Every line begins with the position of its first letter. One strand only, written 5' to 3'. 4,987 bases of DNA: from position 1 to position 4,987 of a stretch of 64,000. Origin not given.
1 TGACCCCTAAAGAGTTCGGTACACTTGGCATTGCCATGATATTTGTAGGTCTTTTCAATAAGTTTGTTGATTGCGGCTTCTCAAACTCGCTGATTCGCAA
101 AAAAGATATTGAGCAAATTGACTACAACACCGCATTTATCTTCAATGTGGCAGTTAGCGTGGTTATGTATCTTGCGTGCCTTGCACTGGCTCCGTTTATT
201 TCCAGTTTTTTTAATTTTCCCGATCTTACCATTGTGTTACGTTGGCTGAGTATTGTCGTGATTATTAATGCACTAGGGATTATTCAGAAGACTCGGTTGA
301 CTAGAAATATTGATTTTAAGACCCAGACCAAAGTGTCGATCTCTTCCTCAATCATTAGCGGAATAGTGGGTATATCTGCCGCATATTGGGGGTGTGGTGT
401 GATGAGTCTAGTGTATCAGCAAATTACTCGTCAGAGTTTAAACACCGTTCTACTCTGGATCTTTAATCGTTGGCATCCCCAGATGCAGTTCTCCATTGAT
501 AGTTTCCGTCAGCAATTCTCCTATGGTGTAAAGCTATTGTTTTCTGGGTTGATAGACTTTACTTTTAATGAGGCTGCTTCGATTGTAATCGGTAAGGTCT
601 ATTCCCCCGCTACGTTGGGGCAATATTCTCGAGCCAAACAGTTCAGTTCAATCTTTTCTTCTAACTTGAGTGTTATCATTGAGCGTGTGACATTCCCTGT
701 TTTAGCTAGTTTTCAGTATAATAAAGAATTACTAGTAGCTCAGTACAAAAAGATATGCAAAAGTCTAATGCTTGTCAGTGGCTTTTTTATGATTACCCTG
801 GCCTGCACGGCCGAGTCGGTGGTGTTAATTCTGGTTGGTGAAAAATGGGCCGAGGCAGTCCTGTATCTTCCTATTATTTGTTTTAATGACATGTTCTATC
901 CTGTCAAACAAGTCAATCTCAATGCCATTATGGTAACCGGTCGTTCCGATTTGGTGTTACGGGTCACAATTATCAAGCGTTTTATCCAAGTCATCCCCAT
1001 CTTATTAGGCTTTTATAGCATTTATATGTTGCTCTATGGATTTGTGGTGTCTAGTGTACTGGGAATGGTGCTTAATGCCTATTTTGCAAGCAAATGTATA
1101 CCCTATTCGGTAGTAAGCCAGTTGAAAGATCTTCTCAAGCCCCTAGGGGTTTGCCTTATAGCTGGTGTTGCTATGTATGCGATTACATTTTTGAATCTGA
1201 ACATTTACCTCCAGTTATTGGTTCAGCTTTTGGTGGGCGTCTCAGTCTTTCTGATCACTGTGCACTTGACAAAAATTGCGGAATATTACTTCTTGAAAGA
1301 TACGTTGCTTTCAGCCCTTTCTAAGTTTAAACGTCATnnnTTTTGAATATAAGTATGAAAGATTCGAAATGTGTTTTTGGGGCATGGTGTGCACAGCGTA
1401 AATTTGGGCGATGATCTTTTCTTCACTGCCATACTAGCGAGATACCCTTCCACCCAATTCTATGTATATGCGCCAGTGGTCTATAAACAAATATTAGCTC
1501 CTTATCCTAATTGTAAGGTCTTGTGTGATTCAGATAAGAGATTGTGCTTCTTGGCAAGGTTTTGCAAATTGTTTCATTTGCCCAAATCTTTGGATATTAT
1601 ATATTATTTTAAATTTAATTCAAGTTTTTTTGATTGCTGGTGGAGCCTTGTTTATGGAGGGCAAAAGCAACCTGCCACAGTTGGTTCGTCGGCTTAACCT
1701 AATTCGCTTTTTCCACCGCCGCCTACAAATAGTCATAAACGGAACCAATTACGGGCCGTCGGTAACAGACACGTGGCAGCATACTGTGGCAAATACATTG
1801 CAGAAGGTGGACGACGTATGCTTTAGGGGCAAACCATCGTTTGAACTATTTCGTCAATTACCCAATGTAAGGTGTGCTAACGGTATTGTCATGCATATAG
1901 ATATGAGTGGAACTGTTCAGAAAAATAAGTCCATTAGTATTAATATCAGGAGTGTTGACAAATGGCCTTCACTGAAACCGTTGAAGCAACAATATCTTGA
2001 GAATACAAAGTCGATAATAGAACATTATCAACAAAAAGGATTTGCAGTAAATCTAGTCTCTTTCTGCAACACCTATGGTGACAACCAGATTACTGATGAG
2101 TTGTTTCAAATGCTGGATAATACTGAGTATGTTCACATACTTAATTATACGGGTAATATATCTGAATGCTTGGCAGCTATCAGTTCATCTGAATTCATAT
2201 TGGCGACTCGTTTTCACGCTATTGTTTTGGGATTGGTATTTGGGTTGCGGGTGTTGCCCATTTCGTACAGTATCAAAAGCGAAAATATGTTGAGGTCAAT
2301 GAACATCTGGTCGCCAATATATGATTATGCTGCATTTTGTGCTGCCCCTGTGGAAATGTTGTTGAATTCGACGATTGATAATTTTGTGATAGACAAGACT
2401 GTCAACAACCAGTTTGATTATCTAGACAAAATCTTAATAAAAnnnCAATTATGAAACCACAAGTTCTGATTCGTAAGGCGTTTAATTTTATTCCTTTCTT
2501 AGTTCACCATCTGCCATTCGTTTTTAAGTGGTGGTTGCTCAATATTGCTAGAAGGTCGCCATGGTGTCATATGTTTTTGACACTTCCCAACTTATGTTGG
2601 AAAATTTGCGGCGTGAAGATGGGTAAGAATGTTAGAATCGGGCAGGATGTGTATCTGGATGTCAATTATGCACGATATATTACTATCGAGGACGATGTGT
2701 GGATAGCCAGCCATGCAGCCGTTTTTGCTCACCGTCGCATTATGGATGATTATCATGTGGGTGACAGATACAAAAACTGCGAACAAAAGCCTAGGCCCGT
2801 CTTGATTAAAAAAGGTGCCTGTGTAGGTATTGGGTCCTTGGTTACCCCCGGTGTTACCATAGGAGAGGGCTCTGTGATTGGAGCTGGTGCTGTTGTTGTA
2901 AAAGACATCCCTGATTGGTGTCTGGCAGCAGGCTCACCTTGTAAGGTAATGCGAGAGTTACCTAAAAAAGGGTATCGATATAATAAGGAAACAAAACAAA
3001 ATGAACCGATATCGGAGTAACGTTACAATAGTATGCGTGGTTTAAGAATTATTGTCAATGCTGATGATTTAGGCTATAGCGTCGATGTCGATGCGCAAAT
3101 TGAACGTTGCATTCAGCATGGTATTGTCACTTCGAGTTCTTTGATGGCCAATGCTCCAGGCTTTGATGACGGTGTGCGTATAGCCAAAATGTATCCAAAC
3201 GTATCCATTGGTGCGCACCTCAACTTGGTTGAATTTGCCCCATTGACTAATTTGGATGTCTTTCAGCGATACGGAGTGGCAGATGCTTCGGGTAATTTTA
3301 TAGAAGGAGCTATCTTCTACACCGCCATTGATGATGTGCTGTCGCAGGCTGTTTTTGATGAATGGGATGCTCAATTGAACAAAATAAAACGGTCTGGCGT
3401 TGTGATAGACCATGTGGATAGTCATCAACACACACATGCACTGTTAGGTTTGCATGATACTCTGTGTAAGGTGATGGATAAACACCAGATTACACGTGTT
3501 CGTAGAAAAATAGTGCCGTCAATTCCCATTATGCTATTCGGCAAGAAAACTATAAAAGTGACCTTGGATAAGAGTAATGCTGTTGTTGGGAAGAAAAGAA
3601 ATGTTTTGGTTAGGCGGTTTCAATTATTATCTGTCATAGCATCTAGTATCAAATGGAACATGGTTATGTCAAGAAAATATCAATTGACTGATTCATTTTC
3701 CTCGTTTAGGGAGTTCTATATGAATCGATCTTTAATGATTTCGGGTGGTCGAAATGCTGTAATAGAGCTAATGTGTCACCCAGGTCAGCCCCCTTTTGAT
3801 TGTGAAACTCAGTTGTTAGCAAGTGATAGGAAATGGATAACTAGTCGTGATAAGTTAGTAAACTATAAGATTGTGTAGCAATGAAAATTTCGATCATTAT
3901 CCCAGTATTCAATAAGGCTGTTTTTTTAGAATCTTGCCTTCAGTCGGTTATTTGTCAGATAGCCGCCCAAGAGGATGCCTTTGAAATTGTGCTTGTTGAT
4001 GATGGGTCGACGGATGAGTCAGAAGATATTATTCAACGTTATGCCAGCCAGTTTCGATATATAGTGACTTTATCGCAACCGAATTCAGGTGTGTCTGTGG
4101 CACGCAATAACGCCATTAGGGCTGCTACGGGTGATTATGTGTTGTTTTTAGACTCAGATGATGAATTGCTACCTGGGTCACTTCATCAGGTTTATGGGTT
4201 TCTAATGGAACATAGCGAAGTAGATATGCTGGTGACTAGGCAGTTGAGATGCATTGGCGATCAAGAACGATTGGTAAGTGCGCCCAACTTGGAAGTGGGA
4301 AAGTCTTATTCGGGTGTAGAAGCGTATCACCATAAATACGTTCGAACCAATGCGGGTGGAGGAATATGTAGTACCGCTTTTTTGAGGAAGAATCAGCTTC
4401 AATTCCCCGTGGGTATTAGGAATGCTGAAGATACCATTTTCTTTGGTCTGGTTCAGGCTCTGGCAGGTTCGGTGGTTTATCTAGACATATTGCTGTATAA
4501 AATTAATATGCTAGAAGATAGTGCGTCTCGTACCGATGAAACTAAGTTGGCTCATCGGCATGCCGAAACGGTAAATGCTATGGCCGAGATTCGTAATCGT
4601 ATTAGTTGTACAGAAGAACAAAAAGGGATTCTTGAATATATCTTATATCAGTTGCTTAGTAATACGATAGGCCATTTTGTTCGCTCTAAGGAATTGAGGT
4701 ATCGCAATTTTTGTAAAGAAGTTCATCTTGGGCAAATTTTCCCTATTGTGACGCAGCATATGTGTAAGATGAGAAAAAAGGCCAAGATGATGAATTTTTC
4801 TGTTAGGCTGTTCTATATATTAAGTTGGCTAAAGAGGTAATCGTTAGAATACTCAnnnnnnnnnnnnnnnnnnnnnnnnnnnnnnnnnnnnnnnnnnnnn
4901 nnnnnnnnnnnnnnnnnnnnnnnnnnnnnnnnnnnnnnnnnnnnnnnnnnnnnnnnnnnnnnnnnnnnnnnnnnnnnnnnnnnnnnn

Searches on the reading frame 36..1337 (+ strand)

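Call 61: search_protein_families(library=pfam, proteins=[window:36-1337:+], max_evalue=0.001)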
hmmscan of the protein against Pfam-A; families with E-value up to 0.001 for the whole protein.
window:36-1337:+ (434 aa): 2 families
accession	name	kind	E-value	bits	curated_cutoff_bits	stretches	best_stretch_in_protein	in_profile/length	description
PF13440.11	Polysacc_synt_3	-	2.4e-74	250.6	23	1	1-275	18-292/293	Polysaccharide biosynthesis protein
PF01943.22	Polysacc_synt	-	6.7e-23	81.9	28.2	1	3-226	44-273/274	Polysaccharide biosynthesis protein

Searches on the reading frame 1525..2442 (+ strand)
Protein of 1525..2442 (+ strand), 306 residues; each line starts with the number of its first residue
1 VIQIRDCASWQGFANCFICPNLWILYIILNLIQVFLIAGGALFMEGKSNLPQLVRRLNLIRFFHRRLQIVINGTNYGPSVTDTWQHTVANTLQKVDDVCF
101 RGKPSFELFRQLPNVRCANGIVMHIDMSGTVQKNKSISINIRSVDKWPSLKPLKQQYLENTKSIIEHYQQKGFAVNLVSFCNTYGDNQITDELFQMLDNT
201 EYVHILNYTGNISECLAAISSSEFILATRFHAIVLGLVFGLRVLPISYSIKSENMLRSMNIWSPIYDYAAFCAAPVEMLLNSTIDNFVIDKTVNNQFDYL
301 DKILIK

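Call 61: search_protein_families(library=pfam, proteins=[window:1525-2442:+], max_evalue=0.001)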
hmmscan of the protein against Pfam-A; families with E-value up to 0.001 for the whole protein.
window:1525-2442:+ (306 aa): 1 family
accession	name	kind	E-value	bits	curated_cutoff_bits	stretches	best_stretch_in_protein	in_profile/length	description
PF04230.19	PS_pyruv_trans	-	3.3e-19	70.3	25.3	1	19-249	43-279/280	Polysaccharide pyruvyl transferase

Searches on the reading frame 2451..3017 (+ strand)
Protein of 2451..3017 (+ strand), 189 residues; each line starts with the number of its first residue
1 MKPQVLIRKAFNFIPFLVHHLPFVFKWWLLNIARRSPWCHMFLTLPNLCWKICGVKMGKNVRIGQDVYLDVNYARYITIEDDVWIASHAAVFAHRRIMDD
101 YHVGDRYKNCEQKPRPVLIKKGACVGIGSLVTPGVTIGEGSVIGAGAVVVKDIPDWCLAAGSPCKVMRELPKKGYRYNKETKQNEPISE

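Call 61: search_protein_families(library=pfam, proteins=[window:2451-3017:+], max_evalue=0.001)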
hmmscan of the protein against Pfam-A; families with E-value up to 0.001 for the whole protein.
window:2451-3017:+ (189 aa): 2 families
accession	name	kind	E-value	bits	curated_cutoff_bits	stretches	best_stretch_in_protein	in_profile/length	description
PF00132.30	Hexapep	-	2.1e-09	37.1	27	1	117-149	2-34/36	Bacterial transferase hexapeptide (six repeats)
PF14602.12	Hexapep_2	-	0.00023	21.3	27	0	117-149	2-32/34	Hexapeptide repeat of succinyl-transferase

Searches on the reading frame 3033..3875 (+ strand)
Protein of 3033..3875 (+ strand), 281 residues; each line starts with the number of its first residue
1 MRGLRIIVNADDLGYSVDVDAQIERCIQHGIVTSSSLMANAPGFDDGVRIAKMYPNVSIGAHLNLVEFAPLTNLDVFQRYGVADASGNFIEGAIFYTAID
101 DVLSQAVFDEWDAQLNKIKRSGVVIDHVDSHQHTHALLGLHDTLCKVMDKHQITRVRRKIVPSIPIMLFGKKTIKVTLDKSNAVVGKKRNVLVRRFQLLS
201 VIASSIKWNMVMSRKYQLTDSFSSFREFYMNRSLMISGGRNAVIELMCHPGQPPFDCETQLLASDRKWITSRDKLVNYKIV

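Call 61: search_protein_families(library=pfam, proteins=[window:3033-3875:+], max_evalue=0.001)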
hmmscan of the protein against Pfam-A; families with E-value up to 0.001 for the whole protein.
window:3033-3875:+ (281 aa): 1 family
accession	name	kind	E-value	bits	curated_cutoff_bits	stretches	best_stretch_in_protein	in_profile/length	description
PF04794.17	YdjC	-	4.5e-42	145.2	29.7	1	5-253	1-230/266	YdjC-like protein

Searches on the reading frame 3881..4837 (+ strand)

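Call 61: search_protein_families(library=pfam, proteins=[window:3881-4837:+], max_evalue=0.001)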
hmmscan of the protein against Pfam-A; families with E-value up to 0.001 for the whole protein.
window:3881-4837:+ (319 aa): 4 families
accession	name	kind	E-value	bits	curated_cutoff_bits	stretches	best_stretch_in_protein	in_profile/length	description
PF00535.33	Glycos_transf_2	-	1.8e-31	109.8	23.3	1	4-124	1-119/168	Glycosyl transferase family 2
PF13641.12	Glyco_tranf_2_3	-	1.1e-10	42.4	27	1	3-141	3-142/230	Glycosyltransferase like family 2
PF10111.15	Glyco_tranf_2_2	-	9.7e-07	29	27.3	1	4-95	1-93/276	Glycosyltransferase like family 2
PF13704.12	Glyco_tranf_2_4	-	0.00053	20.9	27.5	0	33-94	19-82/98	Glycosyl transferase family 2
